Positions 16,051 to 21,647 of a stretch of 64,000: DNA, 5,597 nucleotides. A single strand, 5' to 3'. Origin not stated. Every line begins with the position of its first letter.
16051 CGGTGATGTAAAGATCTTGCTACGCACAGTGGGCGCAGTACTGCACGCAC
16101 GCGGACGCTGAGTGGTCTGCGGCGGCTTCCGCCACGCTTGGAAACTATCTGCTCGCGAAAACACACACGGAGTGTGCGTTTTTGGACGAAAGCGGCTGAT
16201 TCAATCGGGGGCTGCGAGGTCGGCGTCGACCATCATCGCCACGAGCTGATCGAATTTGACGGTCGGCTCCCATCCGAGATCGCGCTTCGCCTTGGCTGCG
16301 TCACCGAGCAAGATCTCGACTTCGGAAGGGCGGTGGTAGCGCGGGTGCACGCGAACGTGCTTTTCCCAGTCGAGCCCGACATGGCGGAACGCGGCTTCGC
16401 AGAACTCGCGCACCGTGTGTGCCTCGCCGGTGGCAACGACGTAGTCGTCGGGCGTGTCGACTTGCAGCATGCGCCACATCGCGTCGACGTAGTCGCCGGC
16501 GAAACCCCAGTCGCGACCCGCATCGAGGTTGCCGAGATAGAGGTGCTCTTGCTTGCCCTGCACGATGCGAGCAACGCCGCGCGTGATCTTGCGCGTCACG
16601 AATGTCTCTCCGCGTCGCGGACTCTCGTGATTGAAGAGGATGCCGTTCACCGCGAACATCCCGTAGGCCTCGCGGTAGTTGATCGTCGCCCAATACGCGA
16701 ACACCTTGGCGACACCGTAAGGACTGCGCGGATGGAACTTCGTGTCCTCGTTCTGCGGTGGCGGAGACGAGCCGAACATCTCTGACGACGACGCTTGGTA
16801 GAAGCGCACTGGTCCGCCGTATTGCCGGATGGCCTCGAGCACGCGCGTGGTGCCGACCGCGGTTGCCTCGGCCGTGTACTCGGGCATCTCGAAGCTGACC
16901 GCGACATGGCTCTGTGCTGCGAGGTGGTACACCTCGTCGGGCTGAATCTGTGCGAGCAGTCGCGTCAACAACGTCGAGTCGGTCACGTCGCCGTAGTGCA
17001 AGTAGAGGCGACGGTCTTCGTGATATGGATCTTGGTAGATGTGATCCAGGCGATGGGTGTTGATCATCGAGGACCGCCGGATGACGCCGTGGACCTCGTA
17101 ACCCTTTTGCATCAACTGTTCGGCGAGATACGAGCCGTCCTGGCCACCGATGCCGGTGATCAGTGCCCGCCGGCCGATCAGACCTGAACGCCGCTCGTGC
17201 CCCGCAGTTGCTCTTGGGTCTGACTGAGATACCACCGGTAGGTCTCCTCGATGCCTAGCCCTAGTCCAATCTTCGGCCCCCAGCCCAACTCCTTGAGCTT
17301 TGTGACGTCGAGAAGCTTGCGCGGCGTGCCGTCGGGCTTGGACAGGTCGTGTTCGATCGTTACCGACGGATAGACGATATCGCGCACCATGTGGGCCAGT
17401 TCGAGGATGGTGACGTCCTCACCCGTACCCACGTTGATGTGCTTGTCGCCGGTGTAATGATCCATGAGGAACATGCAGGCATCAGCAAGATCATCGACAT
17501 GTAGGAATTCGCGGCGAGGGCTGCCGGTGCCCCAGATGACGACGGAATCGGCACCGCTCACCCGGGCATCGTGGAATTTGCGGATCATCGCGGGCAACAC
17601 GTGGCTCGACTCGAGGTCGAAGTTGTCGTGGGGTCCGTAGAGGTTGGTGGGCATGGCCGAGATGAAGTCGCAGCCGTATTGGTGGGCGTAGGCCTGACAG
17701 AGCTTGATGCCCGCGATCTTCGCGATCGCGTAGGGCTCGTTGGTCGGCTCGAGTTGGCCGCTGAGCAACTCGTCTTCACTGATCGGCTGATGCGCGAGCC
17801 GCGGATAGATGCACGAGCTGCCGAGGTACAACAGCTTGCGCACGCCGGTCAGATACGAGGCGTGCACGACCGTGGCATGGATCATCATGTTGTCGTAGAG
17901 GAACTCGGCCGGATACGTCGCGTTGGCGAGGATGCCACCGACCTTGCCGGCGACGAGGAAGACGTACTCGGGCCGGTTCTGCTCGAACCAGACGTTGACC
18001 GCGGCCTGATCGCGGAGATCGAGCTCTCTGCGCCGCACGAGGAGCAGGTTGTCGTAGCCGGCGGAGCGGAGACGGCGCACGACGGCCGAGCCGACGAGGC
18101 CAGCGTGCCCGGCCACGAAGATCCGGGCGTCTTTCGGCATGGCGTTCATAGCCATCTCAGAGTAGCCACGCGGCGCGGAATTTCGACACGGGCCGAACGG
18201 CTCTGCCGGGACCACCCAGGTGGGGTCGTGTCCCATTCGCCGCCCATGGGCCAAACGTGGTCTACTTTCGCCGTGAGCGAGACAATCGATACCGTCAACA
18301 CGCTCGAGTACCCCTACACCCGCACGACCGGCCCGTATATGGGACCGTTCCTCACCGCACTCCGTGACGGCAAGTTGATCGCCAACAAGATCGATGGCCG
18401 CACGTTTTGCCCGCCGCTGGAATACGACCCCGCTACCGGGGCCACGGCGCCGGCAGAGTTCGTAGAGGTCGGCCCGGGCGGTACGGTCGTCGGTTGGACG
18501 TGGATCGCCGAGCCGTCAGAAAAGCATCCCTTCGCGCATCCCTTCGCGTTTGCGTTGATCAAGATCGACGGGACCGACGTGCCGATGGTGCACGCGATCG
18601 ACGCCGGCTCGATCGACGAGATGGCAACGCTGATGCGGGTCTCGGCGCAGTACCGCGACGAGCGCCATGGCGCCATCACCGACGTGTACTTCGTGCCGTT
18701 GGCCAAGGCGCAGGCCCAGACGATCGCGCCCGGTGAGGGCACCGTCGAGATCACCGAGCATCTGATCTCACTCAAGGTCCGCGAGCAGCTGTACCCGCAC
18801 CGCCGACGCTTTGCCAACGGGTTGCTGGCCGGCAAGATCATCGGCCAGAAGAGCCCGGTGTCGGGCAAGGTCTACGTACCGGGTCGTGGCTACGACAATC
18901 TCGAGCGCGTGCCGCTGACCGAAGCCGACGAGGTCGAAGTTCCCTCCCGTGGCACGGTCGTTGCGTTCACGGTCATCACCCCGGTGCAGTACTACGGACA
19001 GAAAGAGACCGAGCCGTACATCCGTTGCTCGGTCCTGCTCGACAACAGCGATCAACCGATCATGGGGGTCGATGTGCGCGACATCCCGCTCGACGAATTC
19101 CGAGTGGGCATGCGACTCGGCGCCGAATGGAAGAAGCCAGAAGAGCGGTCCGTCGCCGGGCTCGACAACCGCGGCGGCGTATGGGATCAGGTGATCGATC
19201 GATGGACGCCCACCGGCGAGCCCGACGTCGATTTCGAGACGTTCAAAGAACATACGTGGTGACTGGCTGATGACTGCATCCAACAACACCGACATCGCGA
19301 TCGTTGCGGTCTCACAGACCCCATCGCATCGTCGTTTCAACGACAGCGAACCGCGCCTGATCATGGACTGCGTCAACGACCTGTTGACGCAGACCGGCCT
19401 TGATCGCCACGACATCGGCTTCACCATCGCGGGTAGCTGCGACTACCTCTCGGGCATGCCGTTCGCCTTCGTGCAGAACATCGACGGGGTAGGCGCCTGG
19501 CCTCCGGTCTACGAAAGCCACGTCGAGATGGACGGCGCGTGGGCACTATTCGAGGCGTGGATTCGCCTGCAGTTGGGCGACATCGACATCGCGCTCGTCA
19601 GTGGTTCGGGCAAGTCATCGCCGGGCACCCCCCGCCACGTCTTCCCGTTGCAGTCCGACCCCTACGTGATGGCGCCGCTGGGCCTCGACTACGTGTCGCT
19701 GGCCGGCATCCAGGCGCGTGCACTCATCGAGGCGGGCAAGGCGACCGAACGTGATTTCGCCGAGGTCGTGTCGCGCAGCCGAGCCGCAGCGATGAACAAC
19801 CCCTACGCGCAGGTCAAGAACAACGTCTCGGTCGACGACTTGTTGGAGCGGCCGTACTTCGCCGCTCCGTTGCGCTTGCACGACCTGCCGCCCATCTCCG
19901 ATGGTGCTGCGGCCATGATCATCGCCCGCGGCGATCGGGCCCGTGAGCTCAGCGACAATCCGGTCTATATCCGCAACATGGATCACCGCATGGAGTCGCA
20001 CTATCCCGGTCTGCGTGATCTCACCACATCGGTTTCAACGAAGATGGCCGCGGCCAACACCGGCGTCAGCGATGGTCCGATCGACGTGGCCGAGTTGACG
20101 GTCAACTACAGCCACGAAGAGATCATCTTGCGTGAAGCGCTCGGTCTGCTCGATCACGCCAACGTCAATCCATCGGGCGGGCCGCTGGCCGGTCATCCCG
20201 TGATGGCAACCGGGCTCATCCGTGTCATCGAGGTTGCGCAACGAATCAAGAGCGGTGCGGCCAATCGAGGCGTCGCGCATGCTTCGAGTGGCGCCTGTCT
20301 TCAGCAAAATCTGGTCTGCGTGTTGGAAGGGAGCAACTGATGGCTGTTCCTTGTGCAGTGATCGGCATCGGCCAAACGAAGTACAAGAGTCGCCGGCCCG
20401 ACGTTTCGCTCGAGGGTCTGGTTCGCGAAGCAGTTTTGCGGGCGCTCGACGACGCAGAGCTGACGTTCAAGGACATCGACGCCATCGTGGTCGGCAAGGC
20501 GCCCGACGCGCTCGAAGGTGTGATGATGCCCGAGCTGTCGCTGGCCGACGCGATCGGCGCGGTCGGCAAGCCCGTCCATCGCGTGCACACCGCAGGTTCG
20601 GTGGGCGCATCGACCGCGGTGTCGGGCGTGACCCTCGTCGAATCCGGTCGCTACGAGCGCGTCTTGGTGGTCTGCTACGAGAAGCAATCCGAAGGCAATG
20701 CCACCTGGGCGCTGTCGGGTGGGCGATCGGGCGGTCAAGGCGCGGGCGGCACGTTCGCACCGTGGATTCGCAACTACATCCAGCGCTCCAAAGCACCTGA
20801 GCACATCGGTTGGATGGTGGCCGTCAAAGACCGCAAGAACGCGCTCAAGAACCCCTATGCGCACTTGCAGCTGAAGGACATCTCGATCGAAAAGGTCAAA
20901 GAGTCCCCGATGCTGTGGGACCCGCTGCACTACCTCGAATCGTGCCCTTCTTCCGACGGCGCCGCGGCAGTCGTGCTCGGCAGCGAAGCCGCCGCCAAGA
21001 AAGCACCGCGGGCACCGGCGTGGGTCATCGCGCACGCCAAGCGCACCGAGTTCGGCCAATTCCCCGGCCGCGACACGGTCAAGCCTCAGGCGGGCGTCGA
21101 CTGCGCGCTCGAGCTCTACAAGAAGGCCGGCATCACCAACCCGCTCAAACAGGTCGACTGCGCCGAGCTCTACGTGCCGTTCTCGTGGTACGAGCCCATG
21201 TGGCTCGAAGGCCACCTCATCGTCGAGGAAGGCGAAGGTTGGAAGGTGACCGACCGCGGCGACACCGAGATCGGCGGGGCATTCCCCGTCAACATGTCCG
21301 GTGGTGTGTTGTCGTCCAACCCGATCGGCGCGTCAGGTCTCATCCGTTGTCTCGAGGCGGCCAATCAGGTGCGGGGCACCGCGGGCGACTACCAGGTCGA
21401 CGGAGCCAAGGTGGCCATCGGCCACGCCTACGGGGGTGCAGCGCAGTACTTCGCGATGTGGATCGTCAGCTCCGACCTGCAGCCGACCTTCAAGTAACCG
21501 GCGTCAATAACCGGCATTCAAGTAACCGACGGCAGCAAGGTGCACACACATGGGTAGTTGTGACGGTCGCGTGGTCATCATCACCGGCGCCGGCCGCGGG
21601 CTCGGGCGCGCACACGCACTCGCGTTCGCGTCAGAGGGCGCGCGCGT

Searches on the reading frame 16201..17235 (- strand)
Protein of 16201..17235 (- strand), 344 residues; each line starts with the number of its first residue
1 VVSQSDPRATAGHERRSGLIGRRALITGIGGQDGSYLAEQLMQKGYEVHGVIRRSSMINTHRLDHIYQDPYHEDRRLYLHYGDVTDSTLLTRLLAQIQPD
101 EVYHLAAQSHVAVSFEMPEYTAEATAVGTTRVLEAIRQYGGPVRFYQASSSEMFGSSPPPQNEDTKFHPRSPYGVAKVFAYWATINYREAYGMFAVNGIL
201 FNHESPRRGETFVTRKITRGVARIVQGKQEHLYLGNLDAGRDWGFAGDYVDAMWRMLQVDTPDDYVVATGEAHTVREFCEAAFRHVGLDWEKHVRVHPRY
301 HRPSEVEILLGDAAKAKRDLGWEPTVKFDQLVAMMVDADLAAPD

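Call 75: search_protein_families(library=pfam, proteins=[window:16201-17235:-], max_evalue=0.00001)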
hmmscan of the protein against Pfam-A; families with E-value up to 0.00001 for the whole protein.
window:16201-17235:- (344 aa): 4 families
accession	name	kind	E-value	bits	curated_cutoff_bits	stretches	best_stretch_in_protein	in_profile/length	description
PF16363.11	GDP_Man_Dehyd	-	1.8e-143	478.4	27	1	25-335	1-332/332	GDP-mannose 4,6 dehydratase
PF01370.27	Epimerase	-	6.3e-75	252.1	20.9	1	24-268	1-240/240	NAD dependent epimerase/dehydratase family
PF04321.23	RmlD_sub_bind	-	1.5e-09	37.8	27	1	23-178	2-130/287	RmlD substrate binding domain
PF02719.21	Polysacc_synt_2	-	9.9e-09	35.2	20.2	1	25-139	2-118/293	Polysaccharide biosynthesis protein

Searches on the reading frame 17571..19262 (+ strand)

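Call 75: search_protein_families(library=pfam, proteins=[window:17571-19262:+], max_evalue=0.00001)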
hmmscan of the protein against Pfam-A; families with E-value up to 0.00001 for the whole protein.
window:17571-19262:+ (563 aa): 1 family
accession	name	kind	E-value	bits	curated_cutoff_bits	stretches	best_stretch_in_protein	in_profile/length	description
PF01796.24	OB_ChsH2_C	-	2.4e-13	50.3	27.1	1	454-520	1-64/65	ChsH2, C-terminal OB-fold domain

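Call 87: search_protein_families(library=ncbifam, proteins=[window:17571-19262:+], max_evalue=0.00001)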
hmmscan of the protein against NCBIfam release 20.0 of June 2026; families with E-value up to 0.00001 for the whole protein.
window:17571-19262:+ (563 aa): 0 families

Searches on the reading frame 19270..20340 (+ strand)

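Call 75: search_protein_families(library=pfam, proteins=[window:19270-20340:+], max_evalue=0.00001)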
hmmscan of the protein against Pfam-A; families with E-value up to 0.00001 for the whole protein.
window:19270-20340:+ (356 aa): 1 family
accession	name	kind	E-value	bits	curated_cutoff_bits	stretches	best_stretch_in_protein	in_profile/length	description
PF22691.2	Thiolase_C_1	-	6.5e-08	32.9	28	0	299-343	83-127/144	Thiolase C-terminal domain-like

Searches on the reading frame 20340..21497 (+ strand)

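Call 75: search_protein_families(library=pfam, proteins=[window:20340-21497:+], max_evalue=0.00001)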
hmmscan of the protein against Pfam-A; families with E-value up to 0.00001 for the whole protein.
window:20340-21497:+ (385 aa): 2 families
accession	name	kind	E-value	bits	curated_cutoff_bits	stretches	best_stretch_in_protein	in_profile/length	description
PF22691.2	Thiolase_C_1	-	4.3e-28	98.3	28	1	250-376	18-142/144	Thiolase C-terminal domain-like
PF00108.29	Thiolase_N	-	2.8e-08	33.9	26.4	0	15-118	14-117/260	Thiolase, N-terminal domain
